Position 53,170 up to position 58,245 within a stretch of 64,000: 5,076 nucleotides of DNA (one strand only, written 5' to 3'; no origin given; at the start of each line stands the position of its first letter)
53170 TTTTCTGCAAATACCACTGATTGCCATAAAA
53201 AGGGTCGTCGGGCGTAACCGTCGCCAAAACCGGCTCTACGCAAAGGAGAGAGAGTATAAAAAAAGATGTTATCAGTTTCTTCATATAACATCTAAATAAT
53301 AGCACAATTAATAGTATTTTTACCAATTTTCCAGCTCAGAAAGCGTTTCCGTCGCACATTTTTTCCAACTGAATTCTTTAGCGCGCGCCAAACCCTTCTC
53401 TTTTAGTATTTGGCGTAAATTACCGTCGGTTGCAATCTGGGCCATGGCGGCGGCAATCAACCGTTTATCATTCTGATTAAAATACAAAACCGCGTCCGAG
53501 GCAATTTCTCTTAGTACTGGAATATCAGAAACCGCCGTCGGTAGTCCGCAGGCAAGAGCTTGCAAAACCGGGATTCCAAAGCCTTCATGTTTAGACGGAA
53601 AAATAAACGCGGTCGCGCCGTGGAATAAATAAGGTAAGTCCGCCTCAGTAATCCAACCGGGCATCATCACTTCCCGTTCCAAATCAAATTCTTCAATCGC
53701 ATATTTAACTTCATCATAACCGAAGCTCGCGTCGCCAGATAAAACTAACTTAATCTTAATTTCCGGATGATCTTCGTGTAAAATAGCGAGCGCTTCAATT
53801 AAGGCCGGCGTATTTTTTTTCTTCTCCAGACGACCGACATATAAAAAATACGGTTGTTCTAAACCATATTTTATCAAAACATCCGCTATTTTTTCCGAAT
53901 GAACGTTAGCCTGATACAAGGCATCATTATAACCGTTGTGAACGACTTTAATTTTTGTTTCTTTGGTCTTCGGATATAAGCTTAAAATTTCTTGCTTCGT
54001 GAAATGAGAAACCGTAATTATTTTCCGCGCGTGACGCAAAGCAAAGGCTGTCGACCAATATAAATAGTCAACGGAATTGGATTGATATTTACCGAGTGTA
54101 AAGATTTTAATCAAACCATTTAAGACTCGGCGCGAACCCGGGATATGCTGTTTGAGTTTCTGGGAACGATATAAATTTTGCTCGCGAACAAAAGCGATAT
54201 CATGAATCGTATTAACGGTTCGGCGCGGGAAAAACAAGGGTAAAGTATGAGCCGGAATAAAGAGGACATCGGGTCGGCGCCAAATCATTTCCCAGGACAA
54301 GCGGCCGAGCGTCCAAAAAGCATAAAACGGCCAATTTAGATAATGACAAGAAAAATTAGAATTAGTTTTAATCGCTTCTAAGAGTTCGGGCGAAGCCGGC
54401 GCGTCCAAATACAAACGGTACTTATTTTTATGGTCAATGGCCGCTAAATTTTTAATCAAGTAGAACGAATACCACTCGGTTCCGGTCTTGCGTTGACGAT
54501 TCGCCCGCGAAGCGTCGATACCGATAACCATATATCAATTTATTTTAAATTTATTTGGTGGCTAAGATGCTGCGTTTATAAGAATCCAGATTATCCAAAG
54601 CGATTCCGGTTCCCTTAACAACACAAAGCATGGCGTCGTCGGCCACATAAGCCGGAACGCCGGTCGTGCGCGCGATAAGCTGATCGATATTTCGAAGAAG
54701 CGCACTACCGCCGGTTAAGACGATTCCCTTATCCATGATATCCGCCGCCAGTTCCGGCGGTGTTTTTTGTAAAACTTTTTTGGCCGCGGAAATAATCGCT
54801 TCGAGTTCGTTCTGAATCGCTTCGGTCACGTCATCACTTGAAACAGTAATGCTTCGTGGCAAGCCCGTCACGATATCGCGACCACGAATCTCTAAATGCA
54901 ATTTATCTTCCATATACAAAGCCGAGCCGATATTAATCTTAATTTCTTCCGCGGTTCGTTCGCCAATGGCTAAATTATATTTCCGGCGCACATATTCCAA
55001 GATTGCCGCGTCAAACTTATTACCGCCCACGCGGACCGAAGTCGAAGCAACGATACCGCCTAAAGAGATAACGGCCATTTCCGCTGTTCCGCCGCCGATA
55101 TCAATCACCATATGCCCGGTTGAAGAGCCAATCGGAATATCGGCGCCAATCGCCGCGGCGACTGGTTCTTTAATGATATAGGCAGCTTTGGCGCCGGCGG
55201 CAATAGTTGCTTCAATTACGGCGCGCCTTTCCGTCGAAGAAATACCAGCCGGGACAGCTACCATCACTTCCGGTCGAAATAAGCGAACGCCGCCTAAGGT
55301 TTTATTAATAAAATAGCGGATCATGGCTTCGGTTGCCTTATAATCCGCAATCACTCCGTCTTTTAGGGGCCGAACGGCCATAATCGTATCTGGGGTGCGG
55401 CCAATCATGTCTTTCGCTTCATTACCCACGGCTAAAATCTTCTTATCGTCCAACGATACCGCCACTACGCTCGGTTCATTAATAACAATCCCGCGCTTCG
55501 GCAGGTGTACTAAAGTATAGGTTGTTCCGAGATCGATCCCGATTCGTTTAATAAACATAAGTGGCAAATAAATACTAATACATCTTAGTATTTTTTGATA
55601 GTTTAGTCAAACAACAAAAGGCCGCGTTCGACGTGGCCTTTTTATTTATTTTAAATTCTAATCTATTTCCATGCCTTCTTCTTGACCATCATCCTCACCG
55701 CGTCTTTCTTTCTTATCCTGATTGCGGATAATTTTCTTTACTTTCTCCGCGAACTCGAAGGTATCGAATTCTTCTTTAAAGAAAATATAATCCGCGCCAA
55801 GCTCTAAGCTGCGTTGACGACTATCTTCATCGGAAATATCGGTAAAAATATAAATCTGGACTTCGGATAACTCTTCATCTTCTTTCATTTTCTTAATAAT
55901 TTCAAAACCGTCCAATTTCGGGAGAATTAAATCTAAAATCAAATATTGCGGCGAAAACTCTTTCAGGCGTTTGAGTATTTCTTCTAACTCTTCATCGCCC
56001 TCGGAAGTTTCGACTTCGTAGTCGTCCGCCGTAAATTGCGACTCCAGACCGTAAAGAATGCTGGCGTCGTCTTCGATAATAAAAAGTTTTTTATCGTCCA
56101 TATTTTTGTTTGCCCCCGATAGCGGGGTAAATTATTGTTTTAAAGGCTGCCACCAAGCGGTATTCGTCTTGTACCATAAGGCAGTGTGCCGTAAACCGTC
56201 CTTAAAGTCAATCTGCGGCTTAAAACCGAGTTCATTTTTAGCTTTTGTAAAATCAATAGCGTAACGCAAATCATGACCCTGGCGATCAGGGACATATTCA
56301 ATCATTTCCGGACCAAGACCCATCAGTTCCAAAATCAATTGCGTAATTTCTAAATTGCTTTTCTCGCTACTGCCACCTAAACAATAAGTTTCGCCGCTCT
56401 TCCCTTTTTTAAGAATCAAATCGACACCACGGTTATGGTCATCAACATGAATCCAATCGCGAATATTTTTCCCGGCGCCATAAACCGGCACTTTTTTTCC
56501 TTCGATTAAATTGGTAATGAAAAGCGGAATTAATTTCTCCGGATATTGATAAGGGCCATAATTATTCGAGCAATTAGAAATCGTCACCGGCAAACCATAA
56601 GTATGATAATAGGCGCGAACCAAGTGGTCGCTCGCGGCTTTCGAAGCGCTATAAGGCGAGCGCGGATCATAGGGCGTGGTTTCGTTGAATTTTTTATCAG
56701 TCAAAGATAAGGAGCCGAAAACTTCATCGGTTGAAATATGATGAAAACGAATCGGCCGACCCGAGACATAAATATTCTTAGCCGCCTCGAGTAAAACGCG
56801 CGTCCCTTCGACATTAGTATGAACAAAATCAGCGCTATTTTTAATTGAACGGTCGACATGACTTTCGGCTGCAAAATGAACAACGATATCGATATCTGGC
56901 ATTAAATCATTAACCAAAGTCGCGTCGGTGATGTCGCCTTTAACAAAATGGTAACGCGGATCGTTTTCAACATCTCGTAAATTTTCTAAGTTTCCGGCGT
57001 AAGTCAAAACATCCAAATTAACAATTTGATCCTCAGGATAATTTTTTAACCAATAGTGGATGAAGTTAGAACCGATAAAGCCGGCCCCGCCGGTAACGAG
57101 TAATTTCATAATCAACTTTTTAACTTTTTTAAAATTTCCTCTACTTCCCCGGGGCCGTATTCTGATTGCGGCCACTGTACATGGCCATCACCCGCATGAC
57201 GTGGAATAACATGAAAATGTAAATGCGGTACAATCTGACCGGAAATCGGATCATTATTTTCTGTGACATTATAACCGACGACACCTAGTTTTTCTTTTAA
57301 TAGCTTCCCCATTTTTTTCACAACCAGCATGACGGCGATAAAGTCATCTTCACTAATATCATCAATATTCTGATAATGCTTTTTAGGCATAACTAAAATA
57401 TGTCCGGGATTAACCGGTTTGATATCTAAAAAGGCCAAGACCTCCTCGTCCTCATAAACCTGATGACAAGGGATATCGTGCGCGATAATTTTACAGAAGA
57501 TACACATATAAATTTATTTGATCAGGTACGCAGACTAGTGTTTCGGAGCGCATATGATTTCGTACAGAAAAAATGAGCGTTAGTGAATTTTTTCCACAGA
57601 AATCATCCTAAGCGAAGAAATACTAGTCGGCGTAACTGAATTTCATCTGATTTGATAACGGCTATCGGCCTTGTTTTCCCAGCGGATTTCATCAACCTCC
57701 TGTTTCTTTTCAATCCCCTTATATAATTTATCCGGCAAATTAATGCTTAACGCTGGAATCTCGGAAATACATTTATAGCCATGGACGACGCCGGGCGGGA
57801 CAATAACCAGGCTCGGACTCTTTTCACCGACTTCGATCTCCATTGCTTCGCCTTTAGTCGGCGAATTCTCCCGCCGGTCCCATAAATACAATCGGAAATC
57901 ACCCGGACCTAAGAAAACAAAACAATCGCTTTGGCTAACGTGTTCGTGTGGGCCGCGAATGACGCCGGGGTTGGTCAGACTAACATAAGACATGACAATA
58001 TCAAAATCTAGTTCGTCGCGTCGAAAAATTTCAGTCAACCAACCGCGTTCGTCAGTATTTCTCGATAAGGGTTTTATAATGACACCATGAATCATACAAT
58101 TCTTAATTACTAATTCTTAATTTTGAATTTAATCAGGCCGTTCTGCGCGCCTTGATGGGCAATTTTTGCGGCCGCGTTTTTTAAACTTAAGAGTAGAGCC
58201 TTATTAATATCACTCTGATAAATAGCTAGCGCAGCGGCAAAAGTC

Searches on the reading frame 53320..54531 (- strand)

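Call 51: search_protein_families(library=pfam, proteins=[window:53320-54531:-], max_evalue=0.001)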
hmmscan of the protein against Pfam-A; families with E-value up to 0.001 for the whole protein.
window:53320-54531:- (403 aa): 4 families
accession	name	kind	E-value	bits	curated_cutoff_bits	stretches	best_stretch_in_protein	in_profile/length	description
PF00534.26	Glycos_transf_1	-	2e-31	109.3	26.4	1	225-380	14-169/172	Glycosyl transferases group 1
PF13692.12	Glyco_trans_1_4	-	2e-22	80.4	27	1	227-369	2-142/142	Glycosyl transferases group 1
PF13439.12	Glyco_transf_4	-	5.6e-09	36.7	28.5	1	17-203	3-168/170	Glycosyltransferase Family 4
PF20706.3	GT4-conflict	-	5.7e-08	32.6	26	1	225-336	196-312/385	Family 4 Glycosyltransferase in conflict systems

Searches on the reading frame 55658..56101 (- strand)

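Call 51: search_protein_families(library=pfam, proteins=[window:55658-56101:-], max_evalue=0.001)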
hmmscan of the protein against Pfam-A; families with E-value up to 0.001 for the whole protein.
window:55658-56101:- (147 aa): 1 family
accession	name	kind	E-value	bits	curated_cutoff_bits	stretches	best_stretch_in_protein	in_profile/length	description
PF00072.30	Response_reg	-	2.3e-16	60.4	30.2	1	7-110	2-100/111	Response regulator receiver domain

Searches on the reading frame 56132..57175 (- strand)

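Call 51: search_protein_families(library=pfam, proteins=[window:56132-57175:-], max_evalue=0.001)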
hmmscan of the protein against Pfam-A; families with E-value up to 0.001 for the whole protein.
window:56132-57175:- (347 aa): 7 families
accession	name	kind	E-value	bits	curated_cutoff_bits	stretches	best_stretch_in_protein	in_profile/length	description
PF16363.11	GDP_Man_Dehyd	-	1e-85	288.6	27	1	26-330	1-331/332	GDP-mannose 4,6 dehydratase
PF01370.27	Epimerase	-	4e-65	220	20.9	1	26-267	2-240/240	NAD dependent epimerase/dehydratase family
PF01073.25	3Beta_HSD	-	1.4e-17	64.1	22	1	26-245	1-219/280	3-beta hydroxysteroid dehydrogenase/isomerase family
PF07993.18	NAD_binding_4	-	3e-17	63.1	20.1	1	27-204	1-206/258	Male sterility protein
PF02719.21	Polysacc_synt_2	-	3.3e-14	53.2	20.2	1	25-153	1-132/293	Polysaccharide biosynthesis protein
PF04321.23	RmlD_sub_bind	-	2e-13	50.5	27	1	23-191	1-141/287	RmlD substrate binding domain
PF13460.12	NAD_binding_10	-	0.00027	21.3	27.2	1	29-188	1-133/184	NAD(P)H-binding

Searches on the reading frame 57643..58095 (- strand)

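Call 51: search_protein_families(library=pfam, proteins=[window:57643-58095:-], max_evalue=0.001)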
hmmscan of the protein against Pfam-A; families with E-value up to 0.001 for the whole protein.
window:57643-58095:- (150 aa): 3 families
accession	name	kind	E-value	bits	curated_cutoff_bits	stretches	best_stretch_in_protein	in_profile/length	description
PF00908.23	dTDP_sugar_isom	-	1.2e-12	48.3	27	1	2-120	4-129/168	dTDP-4-dehydrorhamnose 3,5-epimerase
PF14667.12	Polysacc_synt_C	-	5.8e-07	30.1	28.7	1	13-112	1-90/111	Polysaccharide biosynthesis C-terminal domain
PF05523.17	FdtA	-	8.1e-05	22.9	23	1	7-76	5-74/131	WxcM-like, C-terminal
